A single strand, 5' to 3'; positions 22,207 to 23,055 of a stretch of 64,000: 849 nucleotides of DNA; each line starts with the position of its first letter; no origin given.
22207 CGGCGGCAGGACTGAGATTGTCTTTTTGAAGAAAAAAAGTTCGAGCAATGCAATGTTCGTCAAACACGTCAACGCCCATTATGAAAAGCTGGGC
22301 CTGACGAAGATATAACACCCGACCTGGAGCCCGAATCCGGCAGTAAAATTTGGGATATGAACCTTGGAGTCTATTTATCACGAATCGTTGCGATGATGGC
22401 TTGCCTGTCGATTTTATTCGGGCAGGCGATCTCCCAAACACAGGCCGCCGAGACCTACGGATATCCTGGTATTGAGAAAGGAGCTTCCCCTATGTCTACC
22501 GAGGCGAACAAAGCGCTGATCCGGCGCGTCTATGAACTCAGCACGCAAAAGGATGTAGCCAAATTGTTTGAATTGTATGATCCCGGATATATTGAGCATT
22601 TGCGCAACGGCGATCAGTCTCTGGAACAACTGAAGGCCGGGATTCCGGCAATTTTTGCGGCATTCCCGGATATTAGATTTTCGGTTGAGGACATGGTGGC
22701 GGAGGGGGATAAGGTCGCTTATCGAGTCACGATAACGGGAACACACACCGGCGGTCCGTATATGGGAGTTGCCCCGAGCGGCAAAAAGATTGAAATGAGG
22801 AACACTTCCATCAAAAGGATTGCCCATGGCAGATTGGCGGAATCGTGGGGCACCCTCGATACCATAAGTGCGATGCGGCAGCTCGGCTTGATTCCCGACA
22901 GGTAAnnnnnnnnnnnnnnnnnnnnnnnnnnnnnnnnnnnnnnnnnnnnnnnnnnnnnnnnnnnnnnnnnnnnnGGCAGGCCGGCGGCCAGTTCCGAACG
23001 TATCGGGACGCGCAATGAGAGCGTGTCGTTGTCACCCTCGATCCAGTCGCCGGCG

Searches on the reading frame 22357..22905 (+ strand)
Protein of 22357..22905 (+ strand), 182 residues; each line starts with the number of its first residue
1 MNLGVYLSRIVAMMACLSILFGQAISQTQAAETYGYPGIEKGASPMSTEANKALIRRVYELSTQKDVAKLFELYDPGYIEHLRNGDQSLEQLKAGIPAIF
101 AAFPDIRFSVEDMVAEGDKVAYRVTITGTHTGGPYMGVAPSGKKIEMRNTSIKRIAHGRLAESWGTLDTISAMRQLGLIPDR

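Call 13: search_protein_families(library=pfam, proteins=[window:22357-22905:+])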
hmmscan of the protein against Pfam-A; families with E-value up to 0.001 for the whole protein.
window:22357-22905:+ (182 aa): 2 families
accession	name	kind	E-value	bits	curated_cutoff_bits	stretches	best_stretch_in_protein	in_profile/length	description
PF07366.18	SnoaL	-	8.9e-31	106.8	28.4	1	54-176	3-126/126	SnoaL-like polyketide cyclase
PF12680.13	SnoaL_2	-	7.6e-16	59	27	1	55-162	1-101/102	SnoaL-like domain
